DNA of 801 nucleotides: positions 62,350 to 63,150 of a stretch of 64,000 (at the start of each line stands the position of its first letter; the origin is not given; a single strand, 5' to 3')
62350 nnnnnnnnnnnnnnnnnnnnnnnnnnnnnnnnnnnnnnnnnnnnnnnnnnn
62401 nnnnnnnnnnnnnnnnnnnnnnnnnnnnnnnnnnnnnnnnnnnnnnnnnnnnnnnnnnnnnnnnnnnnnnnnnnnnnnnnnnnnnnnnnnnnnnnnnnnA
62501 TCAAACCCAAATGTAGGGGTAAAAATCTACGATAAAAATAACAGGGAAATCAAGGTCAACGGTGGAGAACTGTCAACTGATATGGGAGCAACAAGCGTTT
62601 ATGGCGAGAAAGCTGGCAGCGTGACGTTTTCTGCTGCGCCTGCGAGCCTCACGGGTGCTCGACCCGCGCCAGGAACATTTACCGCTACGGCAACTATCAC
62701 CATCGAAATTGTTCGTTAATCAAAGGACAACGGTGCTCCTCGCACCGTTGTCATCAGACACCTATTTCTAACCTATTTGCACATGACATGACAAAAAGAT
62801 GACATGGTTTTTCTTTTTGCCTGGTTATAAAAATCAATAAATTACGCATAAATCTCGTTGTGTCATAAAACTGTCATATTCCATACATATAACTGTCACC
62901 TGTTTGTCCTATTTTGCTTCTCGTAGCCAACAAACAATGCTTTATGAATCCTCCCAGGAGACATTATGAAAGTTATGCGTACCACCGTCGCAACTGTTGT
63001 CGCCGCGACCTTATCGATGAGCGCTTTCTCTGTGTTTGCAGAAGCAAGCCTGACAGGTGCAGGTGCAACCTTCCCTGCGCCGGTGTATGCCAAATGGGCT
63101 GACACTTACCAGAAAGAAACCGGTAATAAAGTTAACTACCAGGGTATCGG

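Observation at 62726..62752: Perfect 11-bp stem-loop without a U-tract at the islet-pstS boundary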

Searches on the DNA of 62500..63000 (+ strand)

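Call 7: search_dna_similar(query=window:62500-63000:+, collection=ecoli_genomes, mode=near, max_rows=40, rows=spread)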
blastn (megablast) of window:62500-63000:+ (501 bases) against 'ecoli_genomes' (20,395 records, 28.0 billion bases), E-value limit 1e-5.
Records with a match: 5423; places in all: 5425; records where one place covers at least 80% of the query: 1981.
Genomes with a match: 5422 of 5426; with a place that covers at least 80% of the query: 1981. Places per genome that has any: lowest 1, median 1, highest 3. On chromosomes: 5424 places; on plasmids: 1.
Best place of each record, by identity: >=99% 1588; 95-99% 1867; 90-95% 6; 80-90% 492; 60-80% 1470.
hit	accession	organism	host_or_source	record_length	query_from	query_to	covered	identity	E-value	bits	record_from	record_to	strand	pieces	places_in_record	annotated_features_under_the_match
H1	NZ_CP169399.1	Escherichia coli strain MFDS1022581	Animal source foods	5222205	1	501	100%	100.0%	0e+0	926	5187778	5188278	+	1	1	fimbrial protein | pstS: phosphate ABC transporter substrate-binding protein PstS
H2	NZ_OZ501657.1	Escherichia coli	Homo sapiens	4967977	1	501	100%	83.1%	1e-124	455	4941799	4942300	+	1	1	fimbrial protein | pstS: phosphate ABC transporter substrate-binding protein PstS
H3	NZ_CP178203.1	Escherichia coli strain APEC17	Gallus gallus domesticus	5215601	1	501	100%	82.8%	2e-121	444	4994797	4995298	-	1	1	fimbrial protein | pstS: phosphate ABC transporter substrate-binding protein PstS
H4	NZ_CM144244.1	Escherichia coli strain CB8671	Homo sapiens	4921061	1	501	100%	82.7%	2e-121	444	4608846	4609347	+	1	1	fimbrial protein | pstS: phosphate ABC transporter substrate-binding protein PstS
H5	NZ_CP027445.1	Escherichia coli strain 2013C-3492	Homo sapiens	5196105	2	501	100%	78.9%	9e-86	326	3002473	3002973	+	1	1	lpfD-O113: long polar fimbrial minor subunit LpfD-O113 | pstS: phosphate ABC transporter substrate-binding protein PstS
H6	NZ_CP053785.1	Escherichia coli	Bird of prey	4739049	2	501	100%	78.9%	9e-86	326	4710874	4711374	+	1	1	lpfD-O113: long polar fimbrial minor subunit LpfD-O113 | pstS: phosphate ABC transporter substrate-binding protein PstS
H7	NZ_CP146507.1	Escherichia coli strain 10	Ground beef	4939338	2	501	100%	78.9%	9e-86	326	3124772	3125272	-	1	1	lpfD-O113: long polar fimbrial minor subunit LpfD-O113 | pstS: phosphate ABC transporter substrate-binding protein PstS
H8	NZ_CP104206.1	Escherichia coli strain hubt-sl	missing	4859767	2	501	100%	78.9%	9e-86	326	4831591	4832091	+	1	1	lpfD-O113: long polar fimbrial minor subunit LpfD-O113 | pstS: phosphate ABC transporter substrate-binding protein PstS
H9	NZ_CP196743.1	Escherichia coli strain FXCREC004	Homo sapiens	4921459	2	501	100%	78.9%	9e-86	326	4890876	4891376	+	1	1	lpfD-O113: long polar fimbrial minor subunit LpfD-O113 | pstS: phosphate ABC transporter substrate-binding protein PstS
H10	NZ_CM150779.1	Escherichia coli strain OXA-181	Homo sapiens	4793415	2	501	100%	78.9%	9e-86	326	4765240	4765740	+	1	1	lpfD-O113: long polar fimbrial minor subunit LpfD-O113 | pstS: phosphate ABC transporter substrate-binding protein PstS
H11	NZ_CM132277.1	Escherichia coli strain 19AR0656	Homo sapiens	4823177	2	501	100%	78.9%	9e-86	326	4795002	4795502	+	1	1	lpfD-O113: long polar fimbrial minor subunit LpfD-O113 | pstS: phosphate ABC transporter substrate-binding protein PstS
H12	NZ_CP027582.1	Escherichia coli strain 2013C-4538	Homo sapiens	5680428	2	501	100%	78.7%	4e-84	320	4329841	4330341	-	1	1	lpfD-O113: long polar fimbrial minor subunit LpfD-O113 | pstS: phosphate ABC transporter substrate-binding protein PstS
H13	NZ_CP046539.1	Escherichia coli strain FHI_NMBU_10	Homo sapiens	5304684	2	501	100%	78.7%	4e-84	320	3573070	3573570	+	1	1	lpfD-O113: long polar fimbrial minor subunit LpfD-O113 | pstS: phosphate ABC transporter substrate-binding protein PstS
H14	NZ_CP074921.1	Escherichia coli strain 07_3986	Homo sapiens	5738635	2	501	100%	78.7%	4e-84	320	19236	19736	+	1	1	lpfD-O113: long polar fimbrial minor subunit LpfD-O113 | pstS: phosphate ABC transporter substrate-binding protein PstS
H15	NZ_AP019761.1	Escherichia coli O111:H- strain 110512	Homo sapiens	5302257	2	501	100%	78.5%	2e-82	315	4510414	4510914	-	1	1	lpfD-O113: long polar fimbrial minor subunit LpfD-O113 | pstS: phosphate ABC transporter substrate-binding protein PstS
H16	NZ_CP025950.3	Escherichia coli strain SCEC020023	Homo sapiens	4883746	362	501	28%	99.3%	4e-64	254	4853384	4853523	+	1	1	pstS: phosphate ABC transporter substrate-binding protein PstS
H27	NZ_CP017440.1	Escherichia coli O157:H7 strain 3384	Cattle Hide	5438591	361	501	28%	97.9%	3e-61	244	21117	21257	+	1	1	pstS: phosphate ABC transporter substrate-binding protein PstS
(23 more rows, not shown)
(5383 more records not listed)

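Call 8: get_annotated_region(hit=H1, flank=8000)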
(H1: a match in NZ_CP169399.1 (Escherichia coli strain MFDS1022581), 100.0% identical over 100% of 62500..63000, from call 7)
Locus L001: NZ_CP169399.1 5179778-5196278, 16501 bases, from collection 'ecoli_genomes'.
description: Escherichia coli strain MFDS1022581 chromosome, complete genome
organism: Escherichia coli strain MFDS1022581 (NCBI taxid 562)
replicon: chromosome; assembly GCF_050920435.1
host: -; source: Animal source foods; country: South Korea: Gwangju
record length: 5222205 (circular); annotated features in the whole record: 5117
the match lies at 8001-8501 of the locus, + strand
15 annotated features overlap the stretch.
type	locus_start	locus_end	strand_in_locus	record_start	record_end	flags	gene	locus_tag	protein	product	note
CDS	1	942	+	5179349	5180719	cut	glmU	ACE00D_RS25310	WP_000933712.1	bifunctional UDP-N-acetylglucosamine diphosphorylase/glucosamine-1-phosphate N-acetyltransferase GlmU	-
CDS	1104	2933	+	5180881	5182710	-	glmS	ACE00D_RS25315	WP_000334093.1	glutamine--fructose-6-phosphate transaminase (isomerizing)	-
CDS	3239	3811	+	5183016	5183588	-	lpfA-O113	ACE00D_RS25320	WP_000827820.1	long polar fimbria major subunit LpfA-O113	-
CDS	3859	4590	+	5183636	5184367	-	lpfB-O113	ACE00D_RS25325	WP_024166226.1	long polar fimbrial chaperone LpfB-O113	-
CDS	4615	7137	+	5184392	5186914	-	lpfC-O113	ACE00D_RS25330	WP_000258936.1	long polar fimbrial usher protein LpfC-O113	-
CDS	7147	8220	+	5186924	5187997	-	-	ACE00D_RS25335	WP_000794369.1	fimbrial protein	-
CDS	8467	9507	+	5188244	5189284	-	pstS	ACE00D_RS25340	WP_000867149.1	phosphate ABC transporter substrate-binding protein PstS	-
CDS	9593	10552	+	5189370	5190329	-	pstC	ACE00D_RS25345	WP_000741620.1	phosphate ABC transporter permease PstC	-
CDS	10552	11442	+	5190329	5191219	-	pstA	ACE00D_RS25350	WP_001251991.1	phosphate ABC transporter permease PstA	-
CDS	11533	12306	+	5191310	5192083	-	pstB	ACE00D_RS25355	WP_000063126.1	phosphate ABC transporter ATP-binding protein PstB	-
CDS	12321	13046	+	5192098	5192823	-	phoU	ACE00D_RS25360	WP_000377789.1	phosphate signaling complex protein PhoU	-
CDS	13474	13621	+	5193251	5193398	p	-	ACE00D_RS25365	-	hypothetical protein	frameshifted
CDS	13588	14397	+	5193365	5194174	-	-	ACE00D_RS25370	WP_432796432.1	hypothetical protein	-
CDS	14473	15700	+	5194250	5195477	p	-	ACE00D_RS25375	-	IS3-like element IS2 family transposase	frameshifted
CDS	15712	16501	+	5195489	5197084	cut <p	-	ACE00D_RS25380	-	type III effector protein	incomplete; partial in the middle of a contig; missing N-terminus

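Call 9: get_annotated_region(hit=H16, flank=3000)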
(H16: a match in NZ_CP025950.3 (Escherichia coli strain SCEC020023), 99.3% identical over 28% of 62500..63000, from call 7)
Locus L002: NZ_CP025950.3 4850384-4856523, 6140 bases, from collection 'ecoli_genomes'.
description: Escherichia coli strain SCEC020023 chromosome, complete genome
organism: Escherichia coli strain SCEC020023 (NCBI taxid 562)
replicon: chromosome; assembly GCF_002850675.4
host: Homo sapiens; source: -; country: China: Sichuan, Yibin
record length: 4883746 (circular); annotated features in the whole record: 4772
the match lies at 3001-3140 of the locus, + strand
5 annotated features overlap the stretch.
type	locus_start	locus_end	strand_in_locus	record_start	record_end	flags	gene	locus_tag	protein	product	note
CDS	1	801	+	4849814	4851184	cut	glmU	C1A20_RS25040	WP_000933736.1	bifunctional UDP-N-acetylglucosamine diphosphorylase/glucosamine-1-phosphate N-acetyltransferase GlmU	-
CDS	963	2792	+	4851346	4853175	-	glmS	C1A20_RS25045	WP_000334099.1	glutamine--fructose-6-phosphate transaminase (isomerizing)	-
CDS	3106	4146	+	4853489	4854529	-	pstS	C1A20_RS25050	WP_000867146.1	phosphate ABC transporter substrate-binding protein PstS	-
CDS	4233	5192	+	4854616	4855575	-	pstC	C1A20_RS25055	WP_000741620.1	phosphate ABC transporter permease PstC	-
CDS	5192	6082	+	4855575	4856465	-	pstA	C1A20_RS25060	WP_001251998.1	phosphate ABC transporter permease PstA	-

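Call 10: get_annotated_region(hit=H27, flank=8000)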
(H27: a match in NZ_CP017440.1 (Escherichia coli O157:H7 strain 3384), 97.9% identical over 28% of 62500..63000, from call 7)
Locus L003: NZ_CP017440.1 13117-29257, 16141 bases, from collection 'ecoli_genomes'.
description: Escherichia coli O157:H7 strain 3384 chromosome, complete genome
organism: Escherichia coli O157:H7 strain 3384 (NCBI taxid 83334)
replicon: chromosome; assembly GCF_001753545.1
host: -; source: Cattle Hide; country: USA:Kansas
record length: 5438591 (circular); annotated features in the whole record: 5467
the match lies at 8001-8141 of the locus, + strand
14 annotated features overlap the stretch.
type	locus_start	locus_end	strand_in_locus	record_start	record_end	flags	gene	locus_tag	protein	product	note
CDS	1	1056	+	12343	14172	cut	glmS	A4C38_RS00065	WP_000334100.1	glutamine--fructose-6-phosphate transaminase (isomerizing)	-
CDS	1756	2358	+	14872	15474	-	lpfA2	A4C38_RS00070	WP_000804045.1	long polar fimbria major subunit LpfA2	-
CDS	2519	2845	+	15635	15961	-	-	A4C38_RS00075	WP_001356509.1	fimbria/pilus periplasmic chaperone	-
CDS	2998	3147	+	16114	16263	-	-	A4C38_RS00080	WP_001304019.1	long polar fimbrial operon protein LpfB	-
CDS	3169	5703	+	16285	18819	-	-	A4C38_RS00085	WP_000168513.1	fimbria/pilus outer membrane usher protein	-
CDS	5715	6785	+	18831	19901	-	-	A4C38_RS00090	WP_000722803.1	fimbrial protein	-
CDS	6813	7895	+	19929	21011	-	-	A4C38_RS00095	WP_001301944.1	fimbrial protein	-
CDS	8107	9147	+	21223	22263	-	pstS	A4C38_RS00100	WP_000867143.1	phosphate ABC transporter substrate-binding protein PstS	-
CDS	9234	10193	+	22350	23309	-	pstC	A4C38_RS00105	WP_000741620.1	phosphate ABC transporter permease PstC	-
CDS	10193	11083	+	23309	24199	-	pstA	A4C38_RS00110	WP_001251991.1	phosphate ABC transporter permease PstA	-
CDS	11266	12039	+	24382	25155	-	pstB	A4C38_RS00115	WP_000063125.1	phosphate ABC transporter ATP-binding protein PstB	-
CDS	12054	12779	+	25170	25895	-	phoU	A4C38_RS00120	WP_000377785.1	phosphate signaling complex protein PhoU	-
CDS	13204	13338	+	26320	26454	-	-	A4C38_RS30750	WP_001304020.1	hypothetical protein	-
CDS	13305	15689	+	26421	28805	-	-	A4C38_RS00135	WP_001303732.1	hypothetical protein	-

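Call 11: get_annotated_region(hit=H2, flank=7000)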
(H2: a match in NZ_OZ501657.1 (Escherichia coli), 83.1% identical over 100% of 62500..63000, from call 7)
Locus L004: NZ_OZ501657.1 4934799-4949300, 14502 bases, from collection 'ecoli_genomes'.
description: Escherichia coli isolate NRZ96052a chromosome 1, complete sequence
organism: Escherichia coli (NCBI taxid 562)
replicon: chromosome; assembly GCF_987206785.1
host: Homo sapiens; source: abdominal cavity; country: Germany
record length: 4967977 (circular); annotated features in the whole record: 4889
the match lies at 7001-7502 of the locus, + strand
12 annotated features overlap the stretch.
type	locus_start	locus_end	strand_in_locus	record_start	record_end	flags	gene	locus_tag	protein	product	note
CDS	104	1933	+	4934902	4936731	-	glmS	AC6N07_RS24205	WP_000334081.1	glutamine--fructose-6-phosphate transaminase (isomerizing)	-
CDS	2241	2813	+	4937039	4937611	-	lpfA-O113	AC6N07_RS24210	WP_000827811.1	long polar fimbria major subunit LpfA-O113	-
CDS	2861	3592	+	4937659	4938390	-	lpfB-O113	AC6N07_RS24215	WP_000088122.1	long polar fimbrial chaperone LpfB-O113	-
CDS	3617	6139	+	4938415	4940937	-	lpfC-O113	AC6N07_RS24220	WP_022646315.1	long polar fimbrial usher protein LpfC-O113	-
CDS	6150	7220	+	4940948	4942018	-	-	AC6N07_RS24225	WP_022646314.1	fimbrial protein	-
CDS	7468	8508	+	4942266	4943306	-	pstS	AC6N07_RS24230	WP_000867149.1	phosphate ABC transporter substrate-binding protein PstS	-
CDS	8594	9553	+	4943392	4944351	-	pstC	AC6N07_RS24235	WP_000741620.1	phosphate ABC transporter permease PstC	-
CDS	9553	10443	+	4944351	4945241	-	pstA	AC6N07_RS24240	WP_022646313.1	phosphate ABC transporter permease PstA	-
CDS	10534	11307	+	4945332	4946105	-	pstB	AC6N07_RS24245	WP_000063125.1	phosphate ABC transporter ATP-binding protein PstB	-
CDS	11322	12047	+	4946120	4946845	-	phoU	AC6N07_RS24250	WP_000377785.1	phosphate signaling complex protein PhoU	-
CDS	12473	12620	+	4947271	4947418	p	-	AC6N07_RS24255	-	hypothetical protein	frameshifted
CDS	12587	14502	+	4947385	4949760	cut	-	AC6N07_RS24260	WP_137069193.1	type III effector protein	-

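Call 12: get_annotated_region(hit=H5, flank=7000)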
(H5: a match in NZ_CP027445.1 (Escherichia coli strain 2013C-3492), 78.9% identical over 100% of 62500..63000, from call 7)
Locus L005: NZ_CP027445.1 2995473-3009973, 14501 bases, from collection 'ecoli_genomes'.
description: Escherichia coli strain 2013C-3492 chromosome, complete genome
organism: Escherichia coli strain 2013C-3492 (NCBI taxid 562)
replicon: chromosome; assembly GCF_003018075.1
host: Homo sapiens; source: stool; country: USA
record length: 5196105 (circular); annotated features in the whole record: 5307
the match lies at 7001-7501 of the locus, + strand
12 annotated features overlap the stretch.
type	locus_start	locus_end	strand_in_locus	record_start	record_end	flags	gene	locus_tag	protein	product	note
CDS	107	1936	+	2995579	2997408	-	glmS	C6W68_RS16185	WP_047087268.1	glutamine--fructose-6-phosphate transaminase (isomerizing)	-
CDS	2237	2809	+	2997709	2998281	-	lpfA-O113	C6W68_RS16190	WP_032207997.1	long polar fimbria major subunit LpfA-O113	-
CDS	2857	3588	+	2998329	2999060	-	lpfB-O113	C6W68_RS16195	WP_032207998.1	long polar fimbrial chaperone LpfB-O113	-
CDS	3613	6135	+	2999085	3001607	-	lpfC-O113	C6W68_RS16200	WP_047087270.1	long polar fimbrial usher protein LpfC-O113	-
CDS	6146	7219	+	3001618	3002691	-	lpfD-O113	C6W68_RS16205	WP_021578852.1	long polar fimbrial minor subunit LpfD-O113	LpfA-O113 is the major subunit of a form of long polar fimbria first described in LEE-negative, Shiga toxin-producing ...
CDS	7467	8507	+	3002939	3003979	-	pstS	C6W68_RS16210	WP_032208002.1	phosphate ABC transporter substrate-binding protein PstS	-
CDS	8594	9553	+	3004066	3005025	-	pstC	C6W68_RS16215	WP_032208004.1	phosphate ABC transporter permease PstC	-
CDS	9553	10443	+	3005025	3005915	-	pstA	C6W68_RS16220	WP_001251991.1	phosphate ABC transporter permease PstA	-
CDS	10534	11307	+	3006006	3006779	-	pstB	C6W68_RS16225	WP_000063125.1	phosphate ABC transporter ATP-binding protein PstB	-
CDS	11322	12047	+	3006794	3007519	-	phoU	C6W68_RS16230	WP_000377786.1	phosphate signaling complex protein PhoU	-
CDS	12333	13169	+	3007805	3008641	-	bglG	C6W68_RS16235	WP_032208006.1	transcriptional antiterminator BglG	-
CDS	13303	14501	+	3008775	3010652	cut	bglF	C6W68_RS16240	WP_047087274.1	PTS beta-glucoside transporter subunit IIABC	-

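Call 19: search_dna_similar(query=window:62700-62860:+, collection=ecoli_genomes, mode=distant, max_rows=60, rows=spread)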
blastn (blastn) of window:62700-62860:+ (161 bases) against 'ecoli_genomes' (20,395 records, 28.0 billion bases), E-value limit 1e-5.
Records with a match: 504; places in all: 504; records where one place covers at least 80% of the query: 504.
Genomes with a match: 504 of 5426; with a place that covers at least 80% of the query: 504. Places per genome that has any: lowest 1, median 1, highest 1. On chromosomes: 504 places; on plasmids: 0.
Best place of each record, by identity: >=99% 11; 95-99% 3; 90-95% 4; 80-90% 5; 60-80% 481.
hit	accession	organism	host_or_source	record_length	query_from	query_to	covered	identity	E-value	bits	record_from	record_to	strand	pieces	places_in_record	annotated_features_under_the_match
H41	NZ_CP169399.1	Escherichia coli strain MFDS1022581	Animal source foods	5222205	1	161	100%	100.0%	6e-76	291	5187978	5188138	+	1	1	fimbrial protein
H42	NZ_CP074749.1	Escherichia coli strain R32_14_1F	goat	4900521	1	161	100%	99.4%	2e-74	287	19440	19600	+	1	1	fimbrial protein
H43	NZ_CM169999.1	Escherichia coli strain N96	Tibetan Pig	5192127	1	161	100%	92.0%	6e-57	228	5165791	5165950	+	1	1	fimbrial protein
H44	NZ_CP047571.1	Escherichia coli strain 2EC1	Homo sapiens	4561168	3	149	91%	74.0%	5e-13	82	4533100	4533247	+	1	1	fimbrial protein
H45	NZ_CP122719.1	Escherichia coli strain ETEC1748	Sus scrofa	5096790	3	145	89%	74.5%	2e-13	85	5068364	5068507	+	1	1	fimbrial protein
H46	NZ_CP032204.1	Escherichia coli strain AR_0013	missing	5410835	3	145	89%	73.8%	2e-12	81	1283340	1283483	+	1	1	fimbrial protein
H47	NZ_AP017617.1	Escherichia coli strain MRY15-117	Bos taurus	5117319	3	145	89%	73.8%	2e-12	81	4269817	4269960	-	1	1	fimbrial protein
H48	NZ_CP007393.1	Escherichia coli strain ST2747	-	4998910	3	145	89%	73.8%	2e-12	81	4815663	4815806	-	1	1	fimbrial protein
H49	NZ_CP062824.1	Escherichia coli O169:H41 strain Res13-Lact-PER13-34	Sus scrofa domesticus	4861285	3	145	89%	73.8%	2e-12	81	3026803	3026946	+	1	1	fimbrial protein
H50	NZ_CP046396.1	Escherichia coli strain ampC_0069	Homo sapiens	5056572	3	145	89%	73.8%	2e-12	81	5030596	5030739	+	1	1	fimbrial protein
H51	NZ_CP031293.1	Escherichia coli strain EC17GD31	Homo sapiens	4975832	3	145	89%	73.8%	2e-12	81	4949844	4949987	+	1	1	fimbrial protein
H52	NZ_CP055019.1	Escherichia coli strain SWHEFF_69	Shek Wu Hui WWTPs_69 WWTPs effluent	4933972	3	145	89%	73.8%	2e-12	81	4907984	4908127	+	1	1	fimbrial protein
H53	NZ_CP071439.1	Escherichia coli strain EcPNK004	Homo sapiens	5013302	3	145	89%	73.8%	2e-12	81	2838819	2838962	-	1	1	fimbrial protein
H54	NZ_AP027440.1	Escherichia coli strain EC556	Sus scrofa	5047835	3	145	89%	73.8%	2e-12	81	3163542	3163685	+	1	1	fimbrial protein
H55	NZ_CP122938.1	Escherichia coli strain ETEC1701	Sus scrofa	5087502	3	145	89%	73.8%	2e-12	81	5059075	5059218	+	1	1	fimbrial protein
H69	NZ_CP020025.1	Escherichia coli strain WB61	Rupornis magnirostris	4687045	3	145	89%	73.1%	8e-11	76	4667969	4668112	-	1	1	fimbrial protein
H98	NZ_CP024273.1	Escherichia coli strain F9792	missing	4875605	3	149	91%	70.9%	4e-8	67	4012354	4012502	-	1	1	lpfD-O113: long polar fimbrial minor subunit LpfD-O113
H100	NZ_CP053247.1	Escherichia coli strain SCU-482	Homo sapiens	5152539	3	142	87%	71.8%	5e-7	64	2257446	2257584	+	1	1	fimbrial protein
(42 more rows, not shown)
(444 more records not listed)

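Call 20: get_annotated_region(hit=H43, flank=400)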
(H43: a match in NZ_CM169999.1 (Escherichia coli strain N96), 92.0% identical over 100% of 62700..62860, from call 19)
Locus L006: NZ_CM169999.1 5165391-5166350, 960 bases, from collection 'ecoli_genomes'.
description: Escherichia coli strain N96 chromosome, whole genome shotgun sequence
organism: Escherichia coli strain N96 (NCBI taxid 562)
replicon: chromosome; assembly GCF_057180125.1
host: Tibetan Pig; source: feces; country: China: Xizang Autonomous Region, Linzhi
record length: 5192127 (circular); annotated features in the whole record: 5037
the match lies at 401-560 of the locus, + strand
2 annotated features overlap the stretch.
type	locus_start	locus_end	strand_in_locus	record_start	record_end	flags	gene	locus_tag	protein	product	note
CDS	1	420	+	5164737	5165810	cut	-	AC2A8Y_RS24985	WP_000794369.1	fimbrial protein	-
CDS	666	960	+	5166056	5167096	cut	pstS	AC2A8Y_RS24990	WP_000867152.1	phosphate ABC transporter substrate-binding protein PstS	-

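Call 21: get_annotated_region(hit=H44, flank=400)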
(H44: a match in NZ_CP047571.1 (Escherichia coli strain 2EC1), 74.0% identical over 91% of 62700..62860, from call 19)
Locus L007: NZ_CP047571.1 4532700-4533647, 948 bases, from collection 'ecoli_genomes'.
description: Escherichia coli strain 2EC1 chromosome, complete genome
organism: Escherichia coli strain 2EC1 (NCBI taxid 562)
replicon: chromosome; assembly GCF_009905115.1
host: Homo sapiens; source: feces; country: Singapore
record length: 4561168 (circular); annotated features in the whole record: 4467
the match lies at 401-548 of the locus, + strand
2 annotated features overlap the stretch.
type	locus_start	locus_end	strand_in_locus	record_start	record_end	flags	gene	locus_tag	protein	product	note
CDS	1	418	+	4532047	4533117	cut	-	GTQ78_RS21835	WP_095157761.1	fimbrial protein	-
CDS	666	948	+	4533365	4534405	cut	pstS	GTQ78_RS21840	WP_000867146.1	phosphate ABC transporter substrate-binding protein PstS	-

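Call 22: get_annotated_region(hit=H45, flank=400)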
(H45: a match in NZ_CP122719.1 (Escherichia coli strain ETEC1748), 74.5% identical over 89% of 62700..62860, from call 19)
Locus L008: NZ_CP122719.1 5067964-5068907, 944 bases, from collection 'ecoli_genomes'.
description: Escherichia coli strain ETEC1748 chromosome, complete genome
organism: Escherichia coli strain ETEC1748 (NCBI taxid 562)
replicon: chromosome; assembly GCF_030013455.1
host: Sus scrofa; source: feces; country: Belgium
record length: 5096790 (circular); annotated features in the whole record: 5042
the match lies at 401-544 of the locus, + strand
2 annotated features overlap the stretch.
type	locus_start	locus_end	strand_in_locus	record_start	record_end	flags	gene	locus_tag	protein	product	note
CDS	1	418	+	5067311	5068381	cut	-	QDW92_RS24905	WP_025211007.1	fimbrial protein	-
CDS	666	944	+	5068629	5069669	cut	pstS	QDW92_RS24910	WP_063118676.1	phosphate ABC transporter substrate-binding protein PstS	-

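Call 23: get_annotated_region(hit=H69, flank=400)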
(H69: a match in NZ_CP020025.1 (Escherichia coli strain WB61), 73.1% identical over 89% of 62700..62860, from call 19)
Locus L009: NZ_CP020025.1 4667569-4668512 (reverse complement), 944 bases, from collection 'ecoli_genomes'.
description: Escherichia coli strain WB61 chromosome, complete genome
organism: Escherichia coli strain WB61 (NCBI taxid 562)
replicon: chromosome; assembly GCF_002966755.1
host: Rupornis magnirostris; source: roadside hawk 11; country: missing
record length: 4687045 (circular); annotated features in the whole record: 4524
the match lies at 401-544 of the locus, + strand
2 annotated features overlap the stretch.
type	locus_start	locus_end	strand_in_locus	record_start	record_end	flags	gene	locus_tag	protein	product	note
CDS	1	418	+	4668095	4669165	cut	-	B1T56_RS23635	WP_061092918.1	fimbrial protein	-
CDS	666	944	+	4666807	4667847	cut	pstS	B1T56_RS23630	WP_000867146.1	phosphate ABC transporter substrate-binding protein PstS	-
